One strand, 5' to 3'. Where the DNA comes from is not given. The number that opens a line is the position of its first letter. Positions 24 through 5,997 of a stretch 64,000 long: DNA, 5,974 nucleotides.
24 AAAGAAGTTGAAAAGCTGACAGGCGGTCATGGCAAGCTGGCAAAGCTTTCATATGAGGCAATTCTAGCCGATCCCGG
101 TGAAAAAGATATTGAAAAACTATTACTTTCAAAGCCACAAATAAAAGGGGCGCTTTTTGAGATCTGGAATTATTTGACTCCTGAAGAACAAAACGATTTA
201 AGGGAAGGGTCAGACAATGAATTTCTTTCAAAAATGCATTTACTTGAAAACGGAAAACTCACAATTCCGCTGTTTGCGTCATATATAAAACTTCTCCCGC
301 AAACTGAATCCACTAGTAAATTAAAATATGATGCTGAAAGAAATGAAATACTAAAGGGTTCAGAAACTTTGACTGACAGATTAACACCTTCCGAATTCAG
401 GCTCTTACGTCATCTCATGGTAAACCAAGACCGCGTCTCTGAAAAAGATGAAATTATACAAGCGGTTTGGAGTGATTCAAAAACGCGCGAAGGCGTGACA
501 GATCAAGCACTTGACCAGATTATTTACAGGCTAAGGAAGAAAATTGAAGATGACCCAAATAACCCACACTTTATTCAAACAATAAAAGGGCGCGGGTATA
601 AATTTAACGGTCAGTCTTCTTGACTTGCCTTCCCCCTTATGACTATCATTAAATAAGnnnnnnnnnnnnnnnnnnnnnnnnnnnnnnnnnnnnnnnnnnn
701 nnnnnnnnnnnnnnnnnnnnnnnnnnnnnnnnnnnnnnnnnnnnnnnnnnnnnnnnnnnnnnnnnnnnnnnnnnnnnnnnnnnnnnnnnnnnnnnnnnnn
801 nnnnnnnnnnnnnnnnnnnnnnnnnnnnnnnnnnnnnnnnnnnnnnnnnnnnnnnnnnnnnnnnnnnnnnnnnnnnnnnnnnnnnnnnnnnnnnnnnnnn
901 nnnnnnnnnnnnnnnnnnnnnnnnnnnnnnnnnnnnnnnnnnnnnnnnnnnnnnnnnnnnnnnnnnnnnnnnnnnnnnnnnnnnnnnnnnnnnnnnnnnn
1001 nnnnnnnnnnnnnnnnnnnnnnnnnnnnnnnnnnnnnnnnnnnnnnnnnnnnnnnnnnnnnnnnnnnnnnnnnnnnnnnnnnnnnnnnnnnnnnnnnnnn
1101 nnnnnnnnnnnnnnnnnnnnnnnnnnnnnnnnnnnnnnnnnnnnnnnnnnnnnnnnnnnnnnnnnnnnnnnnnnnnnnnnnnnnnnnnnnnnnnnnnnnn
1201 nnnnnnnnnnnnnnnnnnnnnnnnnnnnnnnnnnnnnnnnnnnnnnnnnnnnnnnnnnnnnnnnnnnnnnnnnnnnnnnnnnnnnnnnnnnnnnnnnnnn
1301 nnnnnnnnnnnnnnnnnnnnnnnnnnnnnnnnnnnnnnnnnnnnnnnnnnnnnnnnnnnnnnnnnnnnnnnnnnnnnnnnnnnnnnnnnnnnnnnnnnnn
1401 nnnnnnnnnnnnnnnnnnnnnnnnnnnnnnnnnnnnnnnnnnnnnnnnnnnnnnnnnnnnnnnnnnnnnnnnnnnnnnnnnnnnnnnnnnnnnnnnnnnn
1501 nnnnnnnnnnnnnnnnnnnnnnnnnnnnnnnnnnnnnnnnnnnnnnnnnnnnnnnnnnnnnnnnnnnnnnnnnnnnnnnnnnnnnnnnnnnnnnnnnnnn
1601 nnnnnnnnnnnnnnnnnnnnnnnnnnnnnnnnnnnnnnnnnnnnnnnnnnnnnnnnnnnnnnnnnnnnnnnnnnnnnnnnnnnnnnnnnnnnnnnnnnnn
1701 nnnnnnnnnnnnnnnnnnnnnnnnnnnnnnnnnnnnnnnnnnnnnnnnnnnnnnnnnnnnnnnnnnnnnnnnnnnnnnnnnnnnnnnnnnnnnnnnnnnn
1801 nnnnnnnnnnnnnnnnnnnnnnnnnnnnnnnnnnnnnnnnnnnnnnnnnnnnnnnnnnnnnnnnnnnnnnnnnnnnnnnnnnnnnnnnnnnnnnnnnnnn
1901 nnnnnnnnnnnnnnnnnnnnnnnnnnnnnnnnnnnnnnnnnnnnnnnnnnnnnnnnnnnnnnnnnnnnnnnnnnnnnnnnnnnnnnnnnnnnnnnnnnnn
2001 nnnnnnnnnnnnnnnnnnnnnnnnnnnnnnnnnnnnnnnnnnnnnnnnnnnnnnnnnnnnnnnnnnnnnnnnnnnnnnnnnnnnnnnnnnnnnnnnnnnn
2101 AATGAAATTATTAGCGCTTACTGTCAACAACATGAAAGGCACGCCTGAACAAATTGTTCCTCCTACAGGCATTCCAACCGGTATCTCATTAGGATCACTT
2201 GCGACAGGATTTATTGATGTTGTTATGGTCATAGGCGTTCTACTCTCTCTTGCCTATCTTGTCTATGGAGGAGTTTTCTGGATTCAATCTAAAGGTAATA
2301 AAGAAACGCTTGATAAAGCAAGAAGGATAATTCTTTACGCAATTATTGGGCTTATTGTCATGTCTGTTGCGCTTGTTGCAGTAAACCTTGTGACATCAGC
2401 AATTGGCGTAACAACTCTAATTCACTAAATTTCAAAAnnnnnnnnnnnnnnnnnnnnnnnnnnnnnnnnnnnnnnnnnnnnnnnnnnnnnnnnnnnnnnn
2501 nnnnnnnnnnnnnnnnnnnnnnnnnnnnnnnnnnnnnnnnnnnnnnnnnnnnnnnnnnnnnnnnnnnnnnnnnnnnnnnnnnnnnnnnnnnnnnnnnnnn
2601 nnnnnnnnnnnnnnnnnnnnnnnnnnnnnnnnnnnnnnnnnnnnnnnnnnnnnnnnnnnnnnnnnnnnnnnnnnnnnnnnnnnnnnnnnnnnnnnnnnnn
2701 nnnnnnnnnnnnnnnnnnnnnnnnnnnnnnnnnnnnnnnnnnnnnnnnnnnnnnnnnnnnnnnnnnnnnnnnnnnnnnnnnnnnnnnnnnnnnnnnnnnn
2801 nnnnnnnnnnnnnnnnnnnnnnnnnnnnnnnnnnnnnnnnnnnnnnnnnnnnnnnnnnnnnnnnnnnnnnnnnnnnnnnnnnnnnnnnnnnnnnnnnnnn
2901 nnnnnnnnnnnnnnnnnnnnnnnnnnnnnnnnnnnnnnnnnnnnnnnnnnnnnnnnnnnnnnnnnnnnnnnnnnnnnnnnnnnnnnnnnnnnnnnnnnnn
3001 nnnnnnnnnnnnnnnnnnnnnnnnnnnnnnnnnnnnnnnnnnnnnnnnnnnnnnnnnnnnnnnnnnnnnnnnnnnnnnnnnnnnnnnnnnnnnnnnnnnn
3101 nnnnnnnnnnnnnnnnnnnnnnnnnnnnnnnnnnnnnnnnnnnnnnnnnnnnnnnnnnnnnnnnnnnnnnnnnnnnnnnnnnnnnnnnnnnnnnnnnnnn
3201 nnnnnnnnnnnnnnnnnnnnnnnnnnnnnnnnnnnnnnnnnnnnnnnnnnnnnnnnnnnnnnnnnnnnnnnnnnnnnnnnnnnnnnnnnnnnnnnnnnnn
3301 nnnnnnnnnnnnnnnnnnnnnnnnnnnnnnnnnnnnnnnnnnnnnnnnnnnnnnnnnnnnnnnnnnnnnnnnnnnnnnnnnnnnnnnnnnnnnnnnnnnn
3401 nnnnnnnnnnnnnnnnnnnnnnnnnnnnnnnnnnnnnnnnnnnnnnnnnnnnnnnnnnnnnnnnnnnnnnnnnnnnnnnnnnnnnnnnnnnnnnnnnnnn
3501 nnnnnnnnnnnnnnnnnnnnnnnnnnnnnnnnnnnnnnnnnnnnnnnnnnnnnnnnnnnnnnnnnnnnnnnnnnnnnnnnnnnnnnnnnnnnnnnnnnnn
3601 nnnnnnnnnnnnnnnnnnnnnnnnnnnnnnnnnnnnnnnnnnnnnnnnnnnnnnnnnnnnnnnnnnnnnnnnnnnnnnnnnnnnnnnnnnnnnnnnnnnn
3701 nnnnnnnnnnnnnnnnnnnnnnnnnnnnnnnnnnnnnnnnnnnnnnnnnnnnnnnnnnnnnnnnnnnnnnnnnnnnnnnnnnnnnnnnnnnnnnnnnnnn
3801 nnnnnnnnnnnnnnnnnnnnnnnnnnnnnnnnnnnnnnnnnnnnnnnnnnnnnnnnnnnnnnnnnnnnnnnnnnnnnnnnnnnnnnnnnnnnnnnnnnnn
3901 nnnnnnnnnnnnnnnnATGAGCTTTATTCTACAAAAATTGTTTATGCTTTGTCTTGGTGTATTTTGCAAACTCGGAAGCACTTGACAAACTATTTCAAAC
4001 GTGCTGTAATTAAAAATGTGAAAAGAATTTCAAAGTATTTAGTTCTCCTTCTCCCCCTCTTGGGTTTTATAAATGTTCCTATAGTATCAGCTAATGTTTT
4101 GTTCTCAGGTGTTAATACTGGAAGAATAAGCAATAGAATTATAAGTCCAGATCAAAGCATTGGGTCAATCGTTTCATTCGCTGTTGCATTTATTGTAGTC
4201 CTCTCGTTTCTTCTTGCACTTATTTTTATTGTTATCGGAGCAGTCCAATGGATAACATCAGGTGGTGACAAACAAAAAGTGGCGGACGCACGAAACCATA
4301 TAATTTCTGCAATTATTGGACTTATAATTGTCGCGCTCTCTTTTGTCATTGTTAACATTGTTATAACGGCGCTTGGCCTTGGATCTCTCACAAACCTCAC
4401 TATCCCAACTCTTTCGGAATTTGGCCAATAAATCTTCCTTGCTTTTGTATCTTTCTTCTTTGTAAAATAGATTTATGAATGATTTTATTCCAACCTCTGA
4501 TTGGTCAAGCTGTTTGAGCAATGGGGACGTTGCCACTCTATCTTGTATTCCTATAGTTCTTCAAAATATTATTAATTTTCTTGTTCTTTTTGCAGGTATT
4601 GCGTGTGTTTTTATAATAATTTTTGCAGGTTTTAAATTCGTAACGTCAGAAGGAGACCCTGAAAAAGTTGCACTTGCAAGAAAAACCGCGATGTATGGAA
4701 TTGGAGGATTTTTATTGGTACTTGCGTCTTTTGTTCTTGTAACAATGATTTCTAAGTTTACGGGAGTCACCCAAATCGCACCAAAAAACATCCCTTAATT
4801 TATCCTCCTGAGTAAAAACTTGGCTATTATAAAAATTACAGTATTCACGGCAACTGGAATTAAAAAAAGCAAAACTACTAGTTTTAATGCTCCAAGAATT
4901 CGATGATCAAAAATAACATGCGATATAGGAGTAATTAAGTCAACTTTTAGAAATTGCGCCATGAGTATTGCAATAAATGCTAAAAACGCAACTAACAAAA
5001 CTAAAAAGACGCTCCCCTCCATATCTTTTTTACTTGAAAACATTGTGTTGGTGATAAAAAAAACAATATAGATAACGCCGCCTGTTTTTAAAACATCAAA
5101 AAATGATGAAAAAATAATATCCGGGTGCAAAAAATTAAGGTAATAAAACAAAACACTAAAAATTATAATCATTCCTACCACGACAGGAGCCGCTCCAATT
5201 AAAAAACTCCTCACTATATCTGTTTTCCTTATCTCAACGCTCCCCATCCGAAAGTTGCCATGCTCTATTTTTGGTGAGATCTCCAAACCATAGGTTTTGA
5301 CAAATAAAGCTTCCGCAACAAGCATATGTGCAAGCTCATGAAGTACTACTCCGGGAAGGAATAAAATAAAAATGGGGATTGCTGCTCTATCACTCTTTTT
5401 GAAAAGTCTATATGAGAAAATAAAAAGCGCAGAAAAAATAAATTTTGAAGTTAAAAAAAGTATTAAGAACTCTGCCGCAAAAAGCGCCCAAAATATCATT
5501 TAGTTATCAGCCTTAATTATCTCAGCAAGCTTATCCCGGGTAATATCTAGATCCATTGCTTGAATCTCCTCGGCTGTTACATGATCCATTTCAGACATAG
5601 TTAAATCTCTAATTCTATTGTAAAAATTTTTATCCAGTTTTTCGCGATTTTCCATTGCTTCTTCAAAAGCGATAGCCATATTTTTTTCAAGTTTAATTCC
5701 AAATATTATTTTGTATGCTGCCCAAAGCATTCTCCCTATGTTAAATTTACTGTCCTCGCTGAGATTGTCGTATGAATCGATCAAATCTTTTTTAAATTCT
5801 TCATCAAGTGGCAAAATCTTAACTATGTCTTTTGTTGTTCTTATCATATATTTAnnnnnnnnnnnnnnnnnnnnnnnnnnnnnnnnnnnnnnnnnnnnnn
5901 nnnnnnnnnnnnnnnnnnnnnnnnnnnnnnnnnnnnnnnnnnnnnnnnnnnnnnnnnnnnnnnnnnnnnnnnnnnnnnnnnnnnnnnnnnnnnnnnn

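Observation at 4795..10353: Divergent pair of large unknown proteins: 1033-aa coiled-coil protein with a buried glycine-zipper hairpin, and a 448-aa tail-anchored acidic protein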

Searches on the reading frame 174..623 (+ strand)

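Call 15: search_protein_families(library=pfam, proteins=[window:174-623:+], max_evalue=0.01)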
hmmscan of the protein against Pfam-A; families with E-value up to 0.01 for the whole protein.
window:174-623:+ (149 aa): 1 family
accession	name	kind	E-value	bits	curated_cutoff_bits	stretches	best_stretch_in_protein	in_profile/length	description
PF00486.34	Trans_reg_C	-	1.3e-22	80.1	26.2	1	69-144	5-77/77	Transcriptional regulatory protein, C terminal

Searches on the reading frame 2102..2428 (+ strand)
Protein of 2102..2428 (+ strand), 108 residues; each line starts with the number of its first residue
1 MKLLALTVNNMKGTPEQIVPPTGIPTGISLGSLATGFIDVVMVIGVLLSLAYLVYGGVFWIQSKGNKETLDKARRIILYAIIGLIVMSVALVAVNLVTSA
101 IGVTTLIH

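Call 15: search_protein_families(library=pfam, proteins=[window:2102-2428:+], max_evalue=0.01)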
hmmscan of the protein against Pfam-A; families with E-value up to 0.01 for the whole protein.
window:2102-2428:+ (108 aa): 3 families
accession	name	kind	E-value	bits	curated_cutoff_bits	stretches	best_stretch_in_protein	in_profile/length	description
PF18895.5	T4SS_pilin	-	3.3e-05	24.3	26.6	1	38-96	13-70/71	Type IV secretion system pilin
PF02322.20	Cyt_bd_oxida_II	-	0.00073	19.4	35.6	1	31-105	146-221/302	Cytochrome bd terminal oxidase subunit II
PF05545.16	FixQ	-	0.0055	17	29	0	46-78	14-46/49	Cbb3-type cytochrome oxidase component FixQ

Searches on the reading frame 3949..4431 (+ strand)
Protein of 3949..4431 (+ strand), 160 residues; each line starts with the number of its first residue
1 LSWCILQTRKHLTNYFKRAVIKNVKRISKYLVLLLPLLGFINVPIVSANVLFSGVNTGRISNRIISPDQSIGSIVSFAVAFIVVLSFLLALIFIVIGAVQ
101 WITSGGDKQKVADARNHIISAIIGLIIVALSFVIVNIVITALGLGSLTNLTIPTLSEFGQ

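Call 4: search_protein_families(library=pfam, proteins=[window:3949-4431:+], max_evalue=0.1)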
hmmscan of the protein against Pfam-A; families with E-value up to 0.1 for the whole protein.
window:3949-4431:+ (160 aa): 6 families
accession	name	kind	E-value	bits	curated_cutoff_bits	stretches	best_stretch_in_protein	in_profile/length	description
PF18895.5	T4SS_pilin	-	2.5e-10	40.7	26.6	1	71-138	5-71/71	Type IV secretion system pilin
PF06664.17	WLS-like_TM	-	0.00062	19.6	28.3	1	54-138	130-212/247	Wntless-like, transmembrane domain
PF13687.11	DUF4153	-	0.0043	16.7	27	1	22-148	83-208/373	Domain of unknown function (DUF4153)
PF05987.18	DUF898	-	0.022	14.3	28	1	31-141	137-243/336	Bacterial protein of unknown function (DUF898)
PF19862.4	DUF6336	-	0.057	14.2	25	1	82-148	46-111/128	Family of unknown function (DUF6336)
PF09933.14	DUF2165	-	0.06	13.8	24.9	1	75-139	60-121/157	Predicted small integral membrane protein (DUF2165)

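Call 5: search_protein_families(library=ncbifam, proteins=[window:3949-4431:+], max_evalue=0.1)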
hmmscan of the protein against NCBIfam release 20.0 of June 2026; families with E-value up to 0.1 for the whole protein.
window:3949-4431:+ (160 aa): 1 family
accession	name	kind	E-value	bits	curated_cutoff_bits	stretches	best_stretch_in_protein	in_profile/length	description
NF045849.1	ICE_MMCAP2_0565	equivalog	3.1e-06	26.8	40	1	70-141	8-79/80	Mbov_0395 family pilin-like conjugal transfer protein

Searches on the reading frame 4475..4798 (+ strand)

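Call 4: search_protein_families(library=pfam, proteins=[window:4475-4798:+], max_evalue=0.1)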
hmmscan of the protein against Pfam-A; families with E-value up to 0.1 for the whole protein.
window:4475-4798:+ (107 aa): 1 family
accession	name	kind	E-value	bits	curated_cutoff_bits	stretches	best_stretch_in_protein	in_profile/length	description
PF18895.5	T4SS_pilin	-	9.9e-09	35.6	26.6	1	28-91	8-70/71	Type IV secretion system pilin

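Call 5: search_protein_families(library=ncbifam, proteins=[window:4475-4798:+], max_evalue=0.1)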
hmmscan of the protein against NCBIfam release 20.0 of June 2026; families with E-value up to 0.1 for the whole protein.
window:4475-4798:+ (107 aa): 2 families
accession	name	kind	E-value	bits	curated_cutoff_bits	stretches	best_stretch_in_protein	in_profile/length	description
NF045849.1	ICE_MMCAP2_0565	equivalog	3.2e-08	33.1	40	1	31-94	15-78/80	Mbov_0395 family pilin-like conjugal transfer protein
NF041738.1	GG_III-CTERM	domain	0.074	13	22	1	74-94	4-25/28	GGIII-like transmembrane region-containing protein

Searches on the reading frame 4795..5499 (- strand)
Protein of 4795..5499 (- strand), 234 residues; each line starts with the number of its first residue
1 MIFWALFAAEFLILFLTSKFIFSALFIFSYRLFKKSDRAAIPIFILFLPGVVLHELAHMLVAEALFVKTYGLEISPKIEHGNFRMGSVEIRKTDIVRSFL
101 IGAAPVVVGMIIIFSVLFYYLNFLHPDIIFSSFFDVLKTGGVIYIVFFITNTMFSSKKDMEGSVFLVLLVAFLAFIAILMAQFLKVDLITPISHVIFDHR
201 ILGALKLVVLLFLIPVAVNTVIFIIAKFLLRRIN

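Call 4: search_protein_families(library=pfam, proteins=[window:4795-5499:-], max_evalue=0.1)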
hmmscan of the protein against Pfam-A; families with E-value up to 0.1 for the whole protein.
window:4795-5499:- (234 aa): 0 families

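Call 5: search_protein_families(library=ncbifam, proteins=[window:4795-5499:-], max_evalue=0.1)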
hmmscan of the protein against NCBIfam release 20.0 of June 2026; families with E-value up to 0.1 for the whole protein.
window:4795-5499:- (234 aa): 0 families
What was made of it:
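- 4795..5499 (-): 234-aa polytopic HExxH membrane protein. It abuts SM in this window but is not a conserved part of the module. No Pfam or NCBIfam hit (calls 4, 5).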

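Call 79: search_protein_families(library=phrogs, proteins=[window:4795-5499:-], max_evalue=0.01)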
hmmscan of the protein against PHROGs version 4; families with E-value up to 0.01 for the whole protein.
window:4795-5499:- (234 aa): 0 families

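Call 80: search_protein_families(library=padloc, proteins=[window:4795-5499:-], max_evalue=0.01)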
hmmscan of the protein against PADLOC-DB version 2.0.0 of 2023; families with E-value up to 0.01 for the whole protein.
window:4795-5499:- (234 aa): 0 families

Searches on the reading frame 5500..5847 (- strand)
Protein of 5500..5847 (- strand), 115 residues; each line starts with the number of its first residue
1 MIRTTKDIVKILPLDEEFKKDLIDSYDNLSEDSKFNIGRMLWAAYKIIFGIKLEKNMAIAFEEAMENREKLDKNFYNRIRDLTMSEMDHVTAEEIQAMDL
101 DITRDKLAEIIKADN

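Call 4: search_protein_families(library=pfam, proteins=[window:5500-5847:-], max_evalue=0.1)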
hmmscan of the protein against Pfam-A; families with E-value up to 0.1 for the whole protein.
window:5500-5847:- (115 aa): 1 family
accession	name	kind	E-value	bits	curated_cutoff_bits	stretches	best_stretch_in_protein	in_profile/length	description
PF03114.23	BAR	-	0.018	15.1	28.5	1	18-98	77-138/234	BAR domain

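Call 5: search_protein_families(library=ncbifam, proteins=[window:5500-5847:-], max_evalue=0.1)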
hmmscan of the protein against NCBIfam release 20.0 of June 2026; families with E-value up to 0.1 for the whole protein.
window:5500-5847:- (115 aa): 0 families

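Call 65: find_related_loci(query=A5, collection=metagenome_contigs, flank=10000)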
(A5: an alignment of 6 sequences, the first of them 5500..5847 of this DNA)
Query A5 (115 aa) in metagenome_contigs; peptide patterns used: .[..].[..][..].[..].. (x = any residue, [..] = any of these).
71 stretches matched a pattern; 11 encode a relative of the query (tblastn E <= 1e-3); 11 distinct loci.
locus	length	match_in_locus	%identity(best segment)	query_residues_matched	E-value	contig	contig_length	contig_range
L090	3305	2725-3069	54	1-115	2e-39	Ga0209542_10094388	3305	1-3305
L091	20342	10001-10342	51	1-114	4e-35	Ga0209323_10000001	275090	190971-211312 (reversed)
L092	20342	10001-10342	51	1-114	4e-35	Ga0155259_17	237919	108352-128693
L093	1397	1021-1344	44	4-111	7e-28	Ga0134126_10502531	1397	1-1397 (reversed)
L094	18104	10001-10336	41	1-112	1e-26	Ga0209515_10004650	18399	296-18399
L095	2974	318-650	38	1-111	4e-25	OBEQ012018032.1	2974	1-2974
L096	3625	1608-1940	39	2-112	1e-24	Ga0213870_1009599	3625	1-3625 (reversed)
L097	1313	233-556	37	5-112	2e-24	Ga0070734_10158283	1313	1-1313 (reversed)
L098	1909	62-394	37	2-112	3e-24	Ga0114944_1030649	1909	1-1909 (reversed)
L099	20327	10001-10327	28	4-112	2e-15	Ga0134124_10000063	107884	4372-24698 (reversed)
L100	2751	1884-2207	27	4-111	3e-14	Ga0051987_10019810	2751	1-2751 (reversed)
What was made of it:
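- Tried and rejected: A 6-sequence SM alignment worked (call 65).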

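Call 79: search_protein_families(library=phrogs, proteins=[window:5500-5847:-], max_evalue=0.01)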
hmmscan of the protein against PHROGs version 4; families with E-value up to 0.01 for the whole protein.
window:5500-5847:- (115 aa): 0 families

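Call 80: search_protein_families(library=padloc, proteins=[window:5500-5847:-], max_evalue=0.01)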
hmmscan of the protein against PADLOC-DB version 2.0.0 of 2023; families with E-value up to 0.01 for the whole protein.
window:5500-5847:- (115 aa): 0 families

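Call 81: search_solved_structures(query=A4, max_evalue=1)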
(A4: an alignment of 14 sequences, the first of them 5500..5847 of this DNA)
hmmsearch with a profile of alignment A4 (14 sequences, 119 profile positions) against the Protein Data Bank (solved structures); distinct sequences matched with E-value up to 1: 10.
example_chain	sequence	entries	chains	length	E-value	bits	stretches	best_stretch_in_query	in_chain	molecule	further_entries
6gy4_A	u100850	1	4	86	0.19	15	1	55-88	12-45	Protein bicaudal C homolog 1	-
9vzc_A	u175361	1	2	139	0.22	14.8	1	28-84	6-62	Death-on-curing family protein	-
9hnh_A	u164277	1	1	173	0.27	14.5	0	7-28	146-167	Chains: A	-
8fjg_A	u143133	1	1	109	0.27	14.5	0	28-114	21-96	H12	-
4ney_A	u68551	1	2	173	0.48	13.7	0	8-38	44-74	Engineered protein OR277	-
4nez_A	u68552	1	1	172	0.5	13.6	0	8-38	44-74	Engineered protein OR276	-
5yi6_A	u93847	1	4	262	0.51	13.6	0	23-81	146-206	CRISPR-associated endoribonuclease Cas6 1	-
9w7k_1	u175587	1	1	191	0.58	13.4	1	35-76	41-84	Photosystem I-associated linker protein CpcL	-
9w4j_1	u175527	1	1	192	0.58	13.4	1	35-76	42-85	Photosystem I-associated linker protein CpcL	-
9wd5_1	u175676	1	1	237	0.86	12.8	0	35-76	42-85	Photosystem I-associated linker protein CpcL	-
